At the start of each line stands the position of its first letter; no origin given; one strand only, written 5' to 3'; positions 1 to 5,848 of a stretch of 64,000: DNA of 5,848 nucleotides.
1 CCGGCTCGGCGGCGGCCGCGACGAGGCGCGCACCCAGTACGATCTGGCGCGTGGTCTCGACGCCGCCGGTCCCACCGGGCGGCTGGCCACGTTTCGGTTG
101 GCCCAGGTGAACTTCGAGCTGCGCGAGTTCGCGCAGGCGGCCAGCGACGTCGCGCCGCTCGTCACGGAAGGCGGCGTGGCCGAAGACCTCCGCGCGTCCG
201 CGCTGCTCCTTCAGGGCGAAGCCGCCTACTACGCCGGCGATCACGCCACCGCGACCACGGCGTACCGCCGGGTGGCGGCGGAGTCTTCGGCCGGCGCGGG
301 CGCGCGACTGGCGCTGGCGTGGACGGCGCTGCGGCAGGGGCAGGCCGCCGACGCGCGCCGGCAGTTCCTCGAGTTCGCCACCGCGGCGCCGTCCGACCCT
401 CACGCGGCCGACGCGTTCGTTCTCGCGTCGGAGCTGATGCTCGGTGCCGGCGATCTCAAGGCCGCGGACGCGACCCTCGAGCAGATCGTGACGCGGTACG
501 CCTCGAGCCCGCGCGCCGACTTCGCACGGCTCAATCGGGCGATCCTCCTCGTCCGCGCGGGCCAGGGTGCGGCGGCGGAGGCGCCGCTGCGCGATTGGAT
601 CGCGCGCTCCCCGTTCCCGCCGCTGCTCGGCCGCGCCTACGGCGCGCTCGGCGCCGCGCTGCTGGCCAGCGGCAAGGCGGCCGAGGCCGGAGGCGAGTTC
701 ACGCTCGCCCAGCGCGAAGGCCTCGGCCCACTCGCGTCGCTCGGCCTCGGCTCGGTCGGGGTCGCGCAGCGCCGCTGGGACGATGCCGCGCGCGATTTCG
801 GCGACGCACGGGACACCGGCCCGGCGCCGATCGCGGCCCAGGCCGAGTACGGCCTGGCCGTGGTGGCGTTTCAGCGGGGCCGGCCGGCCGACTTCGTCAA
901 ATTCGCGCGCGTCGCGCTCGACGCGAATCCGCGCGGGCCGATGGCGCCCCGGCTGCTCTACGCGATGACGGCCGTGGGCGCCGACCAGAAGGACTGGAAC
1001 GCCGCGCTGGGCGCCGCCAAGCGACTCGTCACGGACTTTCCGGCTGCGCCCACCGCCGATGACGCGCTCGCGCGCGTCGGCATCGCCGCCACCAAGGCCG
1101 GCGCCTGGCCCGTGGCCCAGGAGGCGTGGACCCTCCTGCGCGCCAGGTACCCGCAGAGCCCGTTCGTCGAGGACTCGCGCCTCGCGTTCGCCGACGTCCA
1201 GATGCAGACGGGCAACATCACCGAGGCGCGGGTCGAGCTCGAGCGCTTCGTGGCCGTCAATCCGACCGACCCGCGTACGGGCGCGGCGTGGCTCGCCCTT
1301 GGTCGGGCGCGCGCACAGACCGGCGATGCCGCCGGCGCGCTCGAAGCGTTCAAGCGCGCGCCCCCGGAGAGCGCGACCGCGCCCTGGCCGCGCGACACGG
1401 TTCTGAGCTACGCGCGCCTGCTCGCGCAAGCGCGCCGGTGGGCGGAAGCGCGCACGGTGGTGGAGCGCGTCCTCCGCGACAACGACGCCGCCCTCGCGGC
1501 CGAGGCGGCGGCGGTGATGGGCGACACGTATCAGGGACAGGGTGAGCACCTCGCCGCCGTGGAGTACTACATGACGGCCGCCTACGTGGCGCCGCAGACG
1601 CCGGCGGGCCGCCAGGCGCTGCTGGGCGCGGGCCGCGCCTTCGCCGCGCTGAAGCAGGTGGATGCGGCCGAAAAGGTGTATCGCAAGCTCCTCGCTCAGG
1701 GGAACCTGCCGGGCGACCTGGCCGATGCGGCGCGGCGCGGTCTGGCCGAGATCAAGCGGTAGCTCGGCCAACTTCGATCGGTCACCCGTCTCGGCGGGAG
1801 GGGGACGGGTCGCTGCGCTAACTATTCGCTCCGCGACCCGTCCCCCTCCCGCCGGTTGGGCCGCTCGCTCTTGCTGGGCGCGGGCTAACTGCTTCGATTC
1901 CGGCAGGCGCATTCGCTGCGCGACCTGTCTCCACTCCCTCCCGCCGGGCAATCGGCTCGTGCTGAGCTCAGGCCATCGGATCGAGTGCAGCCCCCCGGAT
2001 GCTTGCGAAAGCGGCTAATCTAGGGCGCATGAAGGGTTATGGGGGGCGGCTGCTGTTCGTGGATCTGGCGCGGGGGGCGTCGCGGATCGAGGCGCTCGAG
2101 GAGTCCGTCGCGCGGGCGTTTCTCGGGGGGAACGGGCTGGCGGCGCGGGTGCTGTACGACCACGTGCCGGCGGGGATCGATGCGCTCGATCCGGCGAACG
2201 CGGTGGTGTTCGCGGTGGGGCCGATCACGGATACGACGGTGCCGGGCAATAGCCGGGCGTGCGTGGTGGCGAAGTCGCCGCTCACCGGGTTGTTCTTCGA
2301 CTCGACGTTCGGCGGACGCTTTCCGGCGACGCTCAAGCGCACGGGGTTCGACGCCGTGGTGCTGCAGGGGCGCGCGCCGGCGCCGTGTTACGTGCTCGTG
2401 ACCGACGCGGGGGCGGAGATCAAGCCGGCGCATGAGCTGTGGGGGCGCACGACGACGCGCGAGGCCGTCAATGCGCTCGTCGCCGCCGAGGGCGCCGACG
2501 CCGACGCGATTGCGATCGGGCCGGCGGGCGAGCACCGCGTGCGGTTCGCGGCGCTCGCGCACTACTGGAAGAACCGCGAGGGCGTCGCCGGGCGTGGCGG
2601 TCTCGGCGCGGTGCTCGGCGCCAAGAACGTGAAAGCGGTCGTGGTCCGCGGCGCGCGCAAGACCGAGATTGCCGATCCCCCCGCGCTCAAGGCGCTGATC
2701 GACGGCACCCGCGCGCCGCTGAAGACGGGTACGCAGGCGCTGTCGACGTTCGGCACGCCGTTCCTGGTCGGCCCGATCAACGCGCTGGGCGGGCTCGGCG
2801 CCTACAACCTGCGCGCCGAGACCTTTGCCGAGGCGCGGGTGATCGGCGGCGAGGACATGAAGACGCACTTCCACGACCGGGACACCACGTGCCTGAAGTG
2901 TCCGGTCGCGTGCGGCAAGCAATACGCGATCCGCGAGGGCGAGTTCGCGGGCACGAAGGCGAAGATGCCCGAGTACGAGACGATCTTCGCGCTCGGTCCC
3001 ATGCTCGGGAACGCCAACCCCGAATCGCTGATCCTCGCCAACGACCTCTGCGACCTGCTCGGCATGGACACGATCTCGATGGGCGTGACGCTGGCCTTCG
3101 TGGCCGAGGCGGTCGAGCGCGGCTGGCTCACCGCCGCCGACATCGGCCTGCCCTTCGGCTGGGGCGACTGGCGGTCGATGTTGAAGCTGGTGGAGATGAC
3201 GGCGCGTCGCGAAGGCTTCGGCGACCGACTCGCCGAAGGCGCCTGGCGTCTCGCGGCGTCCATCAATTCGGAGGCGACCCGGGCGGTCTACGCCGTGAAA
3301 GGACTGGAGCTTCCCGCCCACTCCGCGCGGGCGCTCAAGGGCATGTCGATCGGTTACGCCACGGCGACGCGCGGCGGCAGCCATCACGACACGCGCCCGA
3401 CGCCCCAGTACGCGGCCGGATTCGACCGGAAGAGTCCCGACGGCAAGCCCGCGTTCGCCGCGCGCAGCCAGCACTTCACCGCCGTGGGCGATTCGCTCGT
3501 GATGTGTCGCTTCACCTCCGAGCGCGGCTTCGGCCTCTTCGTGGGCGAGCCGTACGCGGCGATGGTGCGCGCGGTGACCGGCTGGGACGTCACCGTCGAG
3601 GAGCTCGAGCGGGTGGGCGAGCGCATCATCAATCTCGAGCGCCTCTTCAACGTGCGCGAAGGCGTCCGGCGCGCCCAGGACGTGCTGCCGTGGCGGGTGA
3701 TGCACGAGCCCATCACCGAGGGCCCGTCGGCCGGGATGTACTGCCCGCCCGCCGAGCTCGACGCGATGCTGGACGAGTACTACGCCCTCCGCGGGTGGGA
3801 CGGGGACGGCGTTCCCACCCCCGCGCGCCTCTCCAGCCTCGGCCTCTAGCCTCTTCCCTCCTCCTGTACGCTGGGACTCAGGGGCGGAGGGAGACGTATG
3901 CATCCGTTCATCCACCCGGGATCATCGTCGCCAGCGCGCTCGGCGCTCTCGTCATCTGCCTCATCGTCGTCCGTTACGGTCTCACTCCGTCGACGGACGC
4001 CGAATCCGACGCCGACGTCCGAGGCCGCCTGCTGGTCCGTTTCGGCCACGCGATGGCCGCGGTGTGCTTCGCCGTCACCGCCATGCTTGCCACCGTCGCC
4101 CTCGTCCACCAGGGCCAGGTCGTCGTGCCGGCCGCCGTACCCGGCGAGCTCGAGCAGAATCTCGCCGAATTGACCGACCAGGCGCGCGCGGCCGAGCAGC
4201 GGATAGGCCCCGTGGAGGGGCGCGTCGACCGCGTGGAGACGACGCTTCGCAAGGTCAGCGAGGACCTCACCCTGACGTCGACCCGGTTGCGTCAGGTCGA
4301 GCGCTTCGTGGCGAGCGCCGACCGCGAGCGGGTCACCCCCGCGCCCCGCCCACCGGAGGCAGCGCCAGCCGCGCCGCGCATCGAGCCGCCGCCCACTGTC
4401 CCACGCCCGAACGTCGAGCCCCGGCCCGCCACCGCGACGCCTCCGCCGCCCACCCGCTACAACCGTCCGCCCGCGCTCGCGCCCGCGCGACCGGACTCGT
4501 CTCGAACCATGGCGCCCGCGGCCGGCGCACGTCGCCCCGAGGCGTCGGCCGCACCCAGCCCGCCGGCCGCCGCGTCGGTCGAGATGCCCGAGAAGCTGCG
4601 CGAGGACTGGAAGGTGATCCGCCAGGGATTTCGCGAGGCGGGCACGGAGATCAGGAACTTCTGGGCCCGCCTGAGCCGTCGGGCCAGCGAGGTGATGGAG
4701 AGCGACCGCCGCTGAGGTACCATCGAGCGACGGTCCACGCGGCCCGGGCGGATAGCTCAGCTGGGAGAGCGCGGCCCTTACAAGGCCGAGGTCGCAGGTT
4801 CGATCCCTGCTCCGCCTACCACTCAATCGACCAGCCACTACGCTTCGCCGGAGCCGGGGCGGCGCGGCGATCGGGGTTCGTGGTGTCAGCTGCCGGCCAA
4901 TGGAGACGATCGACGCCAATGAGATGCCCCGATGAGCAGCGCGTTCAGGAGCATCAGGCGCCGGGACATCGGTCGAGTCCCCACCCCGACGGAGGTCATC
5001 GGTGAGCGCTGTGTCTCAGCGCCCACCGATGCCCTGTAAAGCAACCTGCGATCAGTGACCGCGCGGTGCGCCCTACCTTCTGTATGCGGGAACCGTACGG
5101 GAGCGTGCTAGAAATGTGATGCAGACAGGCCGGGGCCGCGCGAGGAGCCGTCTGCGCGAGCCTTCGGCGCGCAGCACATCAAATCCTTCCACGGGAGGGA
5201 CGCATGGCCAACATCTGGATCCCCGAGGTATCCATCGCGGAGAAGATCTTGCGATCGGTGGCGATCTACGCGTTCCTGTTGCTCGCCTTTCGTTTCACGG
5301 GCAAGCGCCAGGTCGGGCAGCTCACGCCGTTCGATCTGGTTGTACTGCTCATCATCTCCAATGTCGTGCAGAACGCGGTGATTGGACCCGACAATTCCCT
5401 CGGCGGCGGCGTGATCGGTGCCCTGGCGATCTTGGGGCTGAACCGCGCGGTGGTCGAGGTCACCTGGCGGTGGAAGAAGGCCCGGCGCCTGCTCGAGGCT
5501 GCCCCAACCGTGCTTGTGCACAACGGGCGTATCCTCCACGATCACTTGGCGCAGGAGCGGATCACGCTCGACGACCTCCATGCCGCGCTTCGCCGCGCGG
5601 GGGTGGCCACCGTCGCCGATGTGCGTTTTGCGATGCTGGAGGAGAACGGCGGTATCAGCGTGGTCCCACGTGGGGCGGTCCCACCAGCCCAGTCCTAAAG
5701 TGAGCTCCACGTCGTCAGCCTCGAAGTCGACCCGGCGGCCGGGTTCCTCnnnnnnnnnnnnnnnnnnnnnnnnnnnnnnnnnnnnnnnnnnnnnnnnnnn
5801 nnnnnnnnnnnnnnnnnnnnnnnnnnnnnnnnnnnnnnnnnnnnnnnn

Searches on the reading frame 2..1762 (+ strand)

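Call 85: search_protein_families(library=pfam, proteins=[window:2-1762:+], max_evalue=0.0001)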
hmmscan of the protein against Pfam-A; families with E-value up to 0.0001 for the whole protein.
window:2-1762:+ (586 aa): 12 families
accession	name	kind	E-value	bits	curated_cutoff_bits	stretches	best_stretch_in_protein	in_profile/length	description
PF13432.12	TPR_16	-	1.4e-29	102.5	32.7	2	394-461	1-65/65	Tetratricopeptide repeat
PF13428.12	TPR_14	-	6.6e-17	60.8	23.5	0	538-582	2-42/44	Tetratricopeptide repeat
PF14559.12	TPR_19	-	2.8e-14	53.6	25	0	77-136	3-62/68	Tetratricopeptide repeat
PF13174.12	TPR_6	-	1.9e-12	47.4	26.3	0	67-93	2-28/33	Tetratricopeptide repeat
PF13525.12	YfiO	-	2.5e-12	47.4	25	1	362-559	14-200/203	Outer membrane lipoprotein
PF09976.15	TPR_21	-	9.3e-11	42.3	25.5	0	367-457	53-143/193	Tetratricopeptide repeat-like domain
PF07719.23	TPR_2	-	1.2e-10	41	27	0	428-453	2-27/34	Tetratricopeptide repeat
PF13181.12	TPR_8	-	8.9e-09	35.3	25.7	0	501-532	2-33/34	Tetratricopeptide repeat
PF13424.12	TPR_12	-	4.1e-08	33.7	30.1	0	502-565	5-73/77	Tetratricopeptide repeat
PF23914.1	TPR_CcmH_CycH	-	5.7e-06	26.7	42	1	423-530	46-151/158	Cytochrome c-type biogenesis protein H TPR domain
PF25063.1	ARM_TT21_C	-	8.9e-06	26.1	35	0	393-530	21-159/209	Tetratricopeptide repeat protein 21 C-terminal ARM domain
PF13512.12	TPR_18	-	1.4e-05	25.7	21.9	0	365-427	22-84/145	Tetratricopeptide repeat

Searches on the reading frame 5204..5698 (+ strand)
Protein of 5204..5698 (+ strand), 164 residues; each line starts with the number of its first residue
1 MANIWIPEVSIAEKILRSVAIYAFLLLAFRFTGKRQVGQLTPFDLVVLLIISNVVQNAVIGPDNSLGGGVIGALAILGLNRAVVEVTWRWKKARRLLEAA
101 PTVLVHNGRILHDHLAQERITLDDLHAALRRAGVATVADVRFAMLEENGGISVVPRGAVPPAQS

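Call 85: search_protein_families(library=pfam, proteins=[window:5204-5698:+], max_evalue=0.0001)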
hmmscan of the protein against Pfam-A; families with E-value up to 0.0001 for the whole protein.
window:5204-5698:+ (164 aa): 2 families
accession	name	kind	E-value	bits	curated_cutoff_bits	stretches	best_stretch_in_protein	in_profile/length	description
PF04239.17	DUF421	-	1.6e-18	66.8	23.6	1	89-158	2-71/129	YetF C-terminal domain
PF20730.2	YetF_N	-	2.8e-05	24.3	26.5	1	23-63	13-53/76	YetF N-terminal transmembrane domain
